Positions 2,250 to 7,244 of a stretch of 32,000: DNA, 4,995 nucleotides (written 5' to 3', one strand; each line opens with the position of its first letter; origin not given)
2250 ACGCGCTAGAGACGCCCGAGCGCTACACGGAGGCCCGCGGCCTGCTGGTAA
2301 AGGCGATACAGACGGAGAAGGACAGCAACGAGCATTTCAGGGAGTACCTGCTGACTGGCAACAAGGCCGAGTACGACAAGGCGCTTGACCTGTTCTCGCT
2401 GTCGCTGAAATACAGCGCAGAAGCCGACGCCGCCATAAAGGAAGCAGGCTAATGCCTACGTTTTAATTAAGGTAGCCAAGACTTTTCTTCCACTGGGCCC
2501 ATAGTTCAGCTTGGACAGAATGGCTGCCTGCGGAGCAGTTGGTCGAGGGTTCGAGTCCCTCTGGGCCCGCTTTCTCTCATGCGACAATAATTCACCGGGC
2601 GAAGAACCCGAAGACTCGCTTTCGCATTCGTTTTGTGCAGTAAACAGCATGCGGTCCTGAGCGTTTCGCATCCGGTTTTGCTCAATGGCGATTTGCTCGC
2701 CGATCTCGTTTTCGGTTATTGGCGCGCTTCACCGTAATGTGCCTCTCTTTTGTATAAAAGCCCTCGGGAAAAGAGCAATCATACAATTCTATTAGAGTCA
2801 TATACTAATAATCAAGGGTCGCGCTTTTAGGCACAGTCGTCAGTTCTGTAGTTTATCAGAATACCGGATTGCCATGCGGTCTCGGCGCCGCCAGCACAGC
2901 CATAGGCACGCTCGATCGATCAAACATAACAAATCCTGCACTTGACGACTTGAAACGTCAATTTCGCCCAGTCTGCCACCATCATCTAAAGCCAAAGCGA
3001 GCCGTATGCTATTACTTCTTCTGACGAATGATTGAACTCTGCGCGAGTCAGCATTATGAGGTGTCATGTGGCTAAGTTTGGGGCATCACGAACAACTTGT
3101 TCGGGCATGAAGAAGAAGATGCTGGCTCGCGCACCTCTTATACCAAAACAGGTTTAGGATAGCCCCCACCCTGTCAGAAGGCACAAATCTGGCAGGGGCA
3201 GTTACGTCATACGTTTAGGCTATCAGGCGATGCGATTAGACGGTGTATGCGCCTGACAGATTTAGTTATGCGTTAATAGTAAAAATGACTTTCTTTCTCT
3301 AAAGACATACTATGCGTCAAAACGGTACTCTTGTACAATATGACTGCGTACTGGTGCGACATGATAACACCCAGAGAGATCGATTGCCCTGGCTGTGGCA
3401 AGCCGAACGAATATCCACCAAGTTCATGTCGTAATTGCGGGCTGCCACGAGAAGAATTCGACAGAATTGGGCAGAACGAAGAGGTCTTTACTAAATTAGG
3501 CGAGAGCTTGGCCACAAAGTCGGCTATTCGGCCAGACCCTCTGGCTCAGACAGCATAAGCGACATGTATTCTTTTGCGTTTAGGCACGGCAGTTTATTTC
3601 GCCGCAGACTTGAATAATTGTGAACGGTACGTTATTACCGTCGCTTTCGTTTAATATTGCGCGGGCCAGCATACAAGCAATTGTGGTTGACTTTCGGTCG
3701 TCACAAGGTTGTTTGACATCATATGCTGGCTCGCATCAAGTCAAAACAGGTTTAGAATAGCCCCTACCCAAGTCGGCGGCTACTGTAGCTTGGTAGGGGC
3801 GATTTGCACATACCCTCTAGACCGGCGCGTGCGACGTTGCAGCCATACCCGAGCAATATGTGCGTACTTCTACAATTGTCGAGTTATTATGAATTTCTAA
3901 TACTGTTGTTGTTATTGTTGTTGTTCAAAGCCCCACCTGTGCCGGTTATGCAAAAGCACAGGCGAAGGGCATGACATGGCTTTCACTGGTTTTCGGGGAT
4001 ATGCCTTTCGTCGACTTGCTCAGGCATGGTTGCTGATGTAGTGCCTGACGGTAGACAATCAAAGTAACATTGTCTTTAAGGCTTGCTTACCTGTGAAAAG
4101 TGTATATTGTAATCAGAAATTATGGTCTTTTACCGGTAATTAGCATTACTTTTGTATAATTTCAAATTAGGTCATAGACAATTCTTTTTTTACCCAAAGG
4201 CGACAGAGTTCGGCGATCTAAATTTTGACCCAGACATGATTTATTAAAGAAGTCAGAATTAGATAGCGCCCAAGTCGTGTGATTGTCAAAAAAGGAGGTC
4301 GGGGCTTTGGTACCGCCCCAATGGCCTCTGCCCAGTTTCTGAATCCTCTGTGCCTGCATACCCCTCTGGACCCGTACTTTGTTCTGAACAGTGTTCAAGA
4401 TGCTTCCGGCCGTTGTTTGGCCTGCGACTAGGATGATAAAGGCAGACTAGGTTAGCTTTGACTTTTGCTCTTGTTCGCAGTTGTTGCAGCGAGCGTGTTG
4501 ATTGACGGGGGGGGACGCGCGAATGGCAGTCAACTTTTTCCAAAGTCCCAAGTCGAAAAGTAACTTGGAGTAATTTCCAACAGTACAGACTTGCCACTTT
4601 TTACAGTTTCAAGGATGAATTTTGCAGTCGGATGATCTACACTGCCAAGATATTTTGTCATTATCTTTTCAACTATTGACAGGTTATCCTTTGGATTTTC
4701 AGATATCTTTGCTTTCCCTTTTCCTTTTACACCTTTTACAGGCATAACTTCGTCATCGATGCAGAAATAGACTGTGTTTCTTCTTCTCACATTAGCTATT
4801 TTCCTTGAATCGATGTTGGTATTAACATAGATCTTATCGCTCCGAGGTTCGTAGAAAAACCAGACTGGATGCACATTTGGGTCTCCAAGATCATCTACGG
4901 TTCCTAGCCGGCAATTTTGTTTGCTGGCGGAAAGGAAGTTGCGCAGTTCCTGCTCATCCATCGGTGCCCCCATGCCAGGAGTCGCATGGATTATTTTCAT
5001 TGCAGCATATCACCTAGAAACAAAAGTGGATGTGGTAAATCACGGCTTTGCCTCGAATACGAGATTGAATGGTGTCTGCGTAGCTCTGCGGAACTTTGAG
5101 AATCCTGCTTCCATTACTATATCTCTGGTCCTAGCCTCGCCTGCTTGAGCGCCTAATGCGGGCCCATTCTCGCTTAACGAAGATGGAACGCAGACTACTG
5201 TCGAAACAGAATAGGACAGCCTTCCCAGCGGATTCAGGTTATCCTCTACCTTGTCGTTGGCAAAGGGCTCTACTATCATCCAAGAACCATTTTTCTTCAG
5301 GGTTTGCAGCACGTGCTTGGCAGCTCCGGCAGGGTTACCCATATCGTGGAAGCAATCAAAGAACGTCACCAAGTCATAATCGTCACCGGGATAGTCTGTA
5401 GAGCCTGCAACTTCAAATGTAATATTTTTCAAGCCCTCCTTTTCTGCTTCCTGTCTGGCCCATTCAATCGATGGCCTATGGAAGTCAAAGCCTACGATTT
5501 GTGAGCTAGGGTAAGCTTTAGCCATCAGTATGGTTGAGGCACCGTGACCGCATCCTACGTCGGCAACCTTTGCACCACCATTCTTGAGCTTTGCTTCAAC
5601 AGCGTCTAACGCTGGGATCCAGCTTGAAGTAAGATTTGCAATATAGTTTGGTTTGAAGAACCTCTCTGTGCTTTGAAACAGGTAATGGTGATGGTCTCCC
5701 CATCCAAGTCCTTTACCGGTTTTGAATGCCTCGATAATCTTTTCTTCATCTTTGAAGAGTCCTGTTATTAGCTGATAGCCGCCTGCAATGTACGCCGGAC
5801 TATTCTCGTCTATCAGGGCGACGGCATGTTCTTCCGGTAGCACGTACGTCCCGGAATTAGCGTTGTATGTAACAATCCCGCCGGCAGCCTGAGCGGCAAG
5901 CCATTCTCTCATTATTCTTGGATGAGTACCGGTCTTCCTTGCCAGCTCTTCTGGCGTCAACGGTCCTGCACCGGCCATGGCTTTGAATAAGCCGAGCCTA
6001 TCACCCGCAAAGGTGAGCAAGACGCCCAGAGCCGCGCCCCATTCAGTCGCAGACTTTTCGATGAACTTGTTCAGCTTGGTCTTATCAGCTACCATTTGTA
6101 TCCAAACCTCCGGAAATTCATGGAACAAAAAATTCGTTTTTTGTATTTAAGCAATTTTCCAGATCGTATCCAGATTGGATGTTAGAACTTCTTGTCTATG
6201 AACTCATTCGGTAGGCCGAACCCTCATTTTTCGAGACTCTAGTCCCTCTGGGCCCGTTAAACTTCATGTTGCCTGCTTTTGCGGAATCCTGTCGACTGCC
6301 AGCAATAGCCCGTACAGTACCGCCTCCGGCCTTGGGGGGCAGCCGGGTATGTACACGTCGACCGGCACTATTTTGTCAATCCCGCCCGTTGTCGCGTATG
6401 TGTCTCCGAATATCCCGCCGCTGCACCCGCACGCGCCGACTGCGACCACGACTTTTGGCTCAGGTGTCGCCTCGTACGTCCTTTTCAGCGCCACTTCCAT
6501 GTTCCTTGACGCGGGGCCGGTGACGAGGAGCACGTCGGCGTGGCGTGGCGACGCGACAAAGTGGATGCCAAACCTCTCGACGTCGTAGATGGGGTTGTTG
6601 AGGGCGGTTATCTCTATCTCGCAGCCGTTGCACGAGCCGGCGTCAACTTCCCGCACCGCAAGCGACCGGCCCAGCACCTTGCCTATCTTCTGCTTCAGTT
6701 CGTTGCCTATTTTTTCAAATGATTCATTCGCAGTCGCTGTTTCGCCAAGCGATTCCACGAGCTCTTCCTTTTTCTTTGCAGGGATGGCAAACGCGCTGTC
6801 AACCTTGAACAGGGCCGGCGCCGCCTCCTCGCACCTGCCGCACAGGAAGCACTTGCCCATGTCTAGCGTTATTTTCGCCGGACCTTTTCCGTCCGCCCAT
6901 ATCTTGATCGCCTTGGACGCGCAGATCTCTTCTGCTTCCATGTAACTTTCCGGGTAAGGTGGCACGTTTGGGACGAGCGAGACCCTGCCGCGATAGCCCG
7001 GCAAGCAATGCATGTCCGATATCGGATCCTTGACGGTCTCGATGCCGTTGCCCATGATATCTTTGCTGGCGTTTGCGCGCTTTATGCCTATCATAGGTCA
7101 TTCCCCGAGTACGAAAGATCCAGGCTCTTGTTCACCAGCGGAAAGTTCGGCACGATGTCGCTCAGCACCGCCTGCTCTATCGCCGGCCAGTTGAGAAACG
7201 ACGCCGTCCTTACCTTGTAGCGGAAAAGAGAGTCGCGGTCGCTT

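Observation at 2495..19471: Three direct copies of the tRNA-Arg 3' end delimit two tandem islands, and the Ehr operon lies in the distal one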

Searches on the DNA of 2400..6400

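Call 55: search_rna_families(source=window, start=2400, end=6400, threshold=evalue, max_evalue=1)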
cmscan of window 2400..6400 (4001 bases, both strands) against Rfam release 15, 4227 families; matches with E-value up to 1: 3.
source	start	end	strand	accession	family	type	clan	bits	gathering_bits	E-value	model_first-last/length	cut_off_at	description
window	2495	2569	+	RF00005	tRNA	Gene; tRNA;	CL00001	62.8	29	1.8e-12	1-71/71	no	tRNA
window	2495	2570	-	RF04354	Plastid-ycf2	Cis-reg;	-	24.5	65.7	0.069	1-75/75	no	Plastid-ycf2 5UTR RNA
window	3858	3924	-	RF01675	CrcZ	Gene; sRNA;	-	16.8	95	0.16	1-398/398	no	Pseudomonas sRNA CrcZ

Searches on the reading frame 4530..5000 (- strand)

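Call 8: search_protein_families(library=pfam, proteins=[window:4530-5000:-], max_evalue=0.01)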
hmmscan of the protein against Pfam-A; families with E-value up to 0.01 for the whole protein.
window:4530-5000:- (156 aa): 3 families
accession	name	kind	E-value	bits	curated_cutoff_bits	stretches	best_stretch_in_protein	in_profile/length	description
PF01243.27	PNPOx_N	-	1.2e-14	55.1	28.1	1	17-151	3-119/120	Pyridoxamine 5'-phosphate oxidase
PF16587.10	DUF5061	-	0.0026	17.9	23.6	0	21-37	43-59/82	17 kDa common-antigen outer membrane protein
PF16242.11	Pyrid_ox_like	-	0.0035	17.3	28.8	1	27-104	13-89/149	Pyridoxamine 5'-phosphate oxidase like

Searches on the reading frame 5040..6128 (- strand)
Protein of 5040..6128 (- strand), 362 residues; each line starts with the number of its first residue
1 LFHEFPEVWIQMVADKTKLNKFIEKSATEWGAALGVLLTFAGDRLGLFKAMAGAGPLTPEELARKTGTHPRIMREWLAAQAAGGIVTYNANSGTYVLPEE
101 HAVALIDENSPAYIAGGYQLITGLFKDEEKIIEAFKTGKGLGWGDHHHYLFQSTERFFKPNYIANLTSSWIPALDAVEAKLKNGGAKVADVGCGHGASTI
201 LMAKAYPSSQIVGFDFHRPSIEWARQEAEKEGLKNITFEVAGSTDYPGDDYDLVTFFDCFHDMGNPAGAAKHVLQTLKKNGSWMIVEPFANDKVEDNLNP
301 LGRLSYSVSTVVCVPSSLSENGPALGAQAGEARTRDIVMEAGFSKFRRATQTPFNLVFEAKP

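Call 8: search_protein_families(library=pfam, proteins=[window:5040-6128:-], max_evalue=0.01)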
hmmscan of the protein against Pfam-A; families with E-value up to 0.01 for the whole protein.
window:5040-6128:- (362 aa): 18 families
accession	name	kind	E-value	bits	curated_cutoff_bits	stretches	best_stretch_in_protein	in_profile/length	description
PF13847.12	Methyltransf_31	-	4.3e-20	72.3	27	1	183-289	2-113/145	Methyltransferase domain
PF21320.3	HTH_65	-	2.3e-16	60.2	24.1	1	33-105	2-73/75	Rv2258c-like winged HTH domain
PF13649.12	Methyltransf_25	-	1.9e-15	57.8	27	1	188-281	1-97/97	Methyltransferase domain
PF13489.12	Methyltransf_23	-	1.1e-14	55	27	1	173-298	12-129/164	Methyltransferase domain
PF08242.18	Methyltransf_12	-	8.7e-13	49.3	30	1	190-281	2-96/98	Methyltransferase domain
PF08241.18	Methyltransf_11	-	1.4e-12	48.5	21.2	1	190-283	2-93/95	Methyltransferase domain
PF05175.20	MTS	-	1.1e-08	35.4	23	1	184-286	31-139/170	Methyltransferase small domain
PF02390.23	Methyltransf_4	-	4.8e-08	33.1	24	1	188-237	5-54/173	Putative methyltransferase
PF00891.24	Methyltransf_2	-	1e-05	25.4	22.3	1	151-298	28-177/210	O-methyltransferase domain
PF01209.24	Ubie_methyltran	-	1.4e-05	25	20.1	1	182-287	45-153/233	ubiE/COQ5 methyltransferase family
PF12847.13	Methyltransf_18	-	5.3e-05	23.7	27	1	181-235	11-65/151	Methyltransferase domain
PF08704.16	GCD14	-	5.7e-05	23.3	26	1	181-284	38-142/247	tRNA methyltransferase complex GCD14 subunit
PF06325.19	PrmA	-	0.00023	21.2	22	1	174-254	152-230/296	Ribosomal protein L11 methyltransferase (PrmA)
PF02353.26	CMAS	-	0.00078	19.3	27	1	181-266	60-143/273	Mycolic acid cyclopropane synthetase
PF08100.18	Dimerisation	-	0.0011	19.2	25.6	1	44-94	27-80/93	O-methyltransferase dimerisation domain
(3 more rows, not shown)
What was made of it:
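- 4375..6256 (.): Block M2 (1.9 kb, 46.7% G+C): PNPOx-like gene 4530-5000 (-) and HTH_65 + SAM-methyltransferase 5040-6128 (-). It ends with a type-A arm (6188-6240) and core O3 (6241-6256). Pfam (call 8).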

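Call 74: search_protein_families(library=ncbifam, proteins=[window:5040-6128:-], max_evalue=0.001)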
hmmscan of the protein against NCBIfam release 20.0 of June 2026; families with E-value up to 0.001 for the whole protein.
window:5040-6128:- (362 aa): 32 families (the best 25 are shown)
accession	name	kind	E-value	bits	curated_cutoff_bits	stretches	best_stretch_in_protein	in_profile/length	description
NF041536.1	ArsM_DUF2284_UU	exception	2.3e-10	39.4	575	1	183-299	75-194/459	arsenite methyltransferase/DUF2284 domain selenoprotein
TIGR01983.1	UbiG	equivalog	9.2e-10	38.2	102.95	1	184-285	49-151/228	bifunctional 2-polyprenyl-6-hydroxyphenol methylase/3-demethylubiquinol 3-O-methyltransferase UbiG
NF043040.1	corrin_prot_MT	hypoth_equivalog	4.2e-09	36.2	180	1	175-289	32-151/216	corrinoid protein-associated methyltransferase CpaM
NF047649.1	MTase_UXPK_star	exception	6.9e-09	35.1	460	1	184-286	77-182/283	methyltransferase/UXPK-star double selenoprotein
TIGR00091.1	TIGR00091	equivalog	7.1e-09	35.3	112.65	1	188-237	20-69/194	tRNA (guanosine(46)-N7)-methyltransferase TrmB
NF041537.1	ArsM_AhpD_UU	exception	1.7e-08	33.6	510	1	184-294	76-189/345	arsenite methyltransferase/AhpD domain selenoprotein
TIGR01934.1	MenG_MenH_UbiE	subfamily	1.9e-08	33.9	158.35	1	177-293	32-149/223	ubiquinone/menaquinone biosynthesis methyltransferase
NF002463.0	PRK01683.1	equivalog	5.4e-08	32.7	297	1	184-282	31-125/258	trans-aconitate 2-methyltransferase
NF001244.0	PRK00216.1-5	equivalog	1.5e-07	31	216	1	177-318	41-183/236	bifunctional demethylmenaquinone methyltransferase/2-methoxy-6-polyprenyl-1,4-benzoquinol methylase UbiE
NF045667.1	MTase_DVU1556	equivalog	2.1e-07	30.6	155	1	183-292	21-126/213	DVU_1556 family methyltransferase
TIGR02021.1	BchM-ChlM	equivalog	2.4e-07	30.4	158.9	1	183-277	53-143/218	magnesium protoporphyrin IX methyltransferase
TIGR03534.1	RF_mod_PrmC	equivalog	2.7e-07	30.3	199.1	1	179-244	82-148/253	peptide chain release factor N(5)-glutamine methyltransferase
TIGR04543.1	ketoArg_3Met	equivalog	7.4e-07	28.5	425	1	171-252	136-218/336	2-ketoarginine methyltransferase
NF011529.0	PRK14968.1-3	equivalog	2.1e-06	27.3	162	1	179-256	29-104/198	putative methyltransferase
TIGR02072.1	BioC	equivalog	6.9e-06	26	184.95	1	180-284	30-131/244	malonyl-ACP O-methyltransferase BioC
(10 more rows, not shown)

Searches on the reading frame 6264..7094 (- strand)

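Call 8: search_protein_families(library=pfam, proteins=[window:6264-7094:-], max_evalue=0.01)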
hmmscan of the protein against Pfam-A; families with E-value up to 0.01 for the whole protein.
window:6264-7094:- (276 aa): 4 families
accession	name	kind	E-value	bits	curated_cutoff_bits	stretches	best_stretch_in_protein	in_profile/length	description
PF01058.29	Oxidored_q6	-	1.3e-35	122.4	27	1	155-264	1-126/128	NADH ubiquinone oxidoreductase, 20 Kd subunit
PF12838.12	Fer4_7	-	0.00071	20.4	27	1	56-91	10-47/52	4Fe-4S dicluster domain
PF12797.12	Fer4_2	-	0.0048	17.2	24.5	0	75-91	3-19/22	4Fe-4S binding domain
PF13370.11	Fer4_13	-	0.0081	17.3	24.5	0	78-101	2-25/58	4Fe-4S single cluster domain of Ferredoxin I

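Call 74: search_protein_families(library=ncbifam, proteins=[window:6264-7094:-], max_evalue=0.001)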
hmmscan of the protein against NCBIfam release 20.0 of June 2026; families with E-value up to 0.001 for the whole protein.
window:6264-7094:- (276 aa): 22 families
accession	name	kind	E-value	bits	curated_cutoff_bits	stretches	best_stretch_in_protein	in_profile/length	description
NF005012.1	PRK06411.1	subfamily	5e-43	146.5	116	1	156-274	44-162/166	NADH-quinone oxidoreductase subunit NuoB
TIGR01957.1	nuoB_fam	subfamily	7.3e-39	133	142.7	1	156-270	27-142/145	NADH-quinone oxidoreductase subunit B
NF011391.0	PRK14816.1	equivalog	6.8e-37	127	283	1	142-265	49-172/196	NADH-quinone oxidoreductase subunit B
NF011395.0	PRK14820.1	equivalog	1.6e-36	125.8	263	1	152-264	41-151/180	NADH-quinone oxidoreductase subunit B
NF011394.0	PRK14819.1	equivalog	1.2e-34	120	312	1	156-270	41-156/264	NADH-quinone oxidoreductase subunit B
NF011390.0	PRK14815.1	equivalog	4.5e-34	117.3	281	1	157-275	44-162/183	NADH dehydrogenase subunit B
NF011392.0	PRK14817.1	equivalog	4.8e-33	114.4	271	1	157-273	47-163/182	NADH-quinone oxidoreductase subunit B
NF011393.0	PRK14818.1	equivalog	2.8e-32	111.6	255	1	156-269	41-154/173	NADH dehydrogenase subunit B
NF009808.0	PRK13292.1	equivalog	1.2e-30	106.1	1156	1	157-273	36-152/791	NADH-quinone oxidoreductase subunit B/C/D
NF011388.0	PRK14813.1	equivalog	1.5e-30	106.5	294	1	157-266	39-149/189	NADH dehydrogenase subunit B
NF011389.0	PRK14814.1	equivalog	1.3e-29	103.3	285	1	152-265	41-152/186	NADH dehydrogenase subunit B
NF006076.0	PRK08222.1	equivalog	3.4e-07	30.2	270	1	11-109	6-103/181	hydrogenase 4 subunit H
TIGR03294.1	FrhG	equivalog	3.6e-07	30.1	245.5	1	185-261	50-135/228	coenzyme F420 hydrogenase subunit gamma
NF009053.0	PRK12387.1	subfamily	3.2e-06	27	204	1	17-114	12-108/180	formate hydrogenlyase complex iron-sulfur subunit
NF040831.1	sulfhyd_ShyD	equivalog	1.3e-05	24.9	460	0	152-230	8-91/240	NAD(P)-dependent hydrogenase/sulfhydrogenase 2 subunit delta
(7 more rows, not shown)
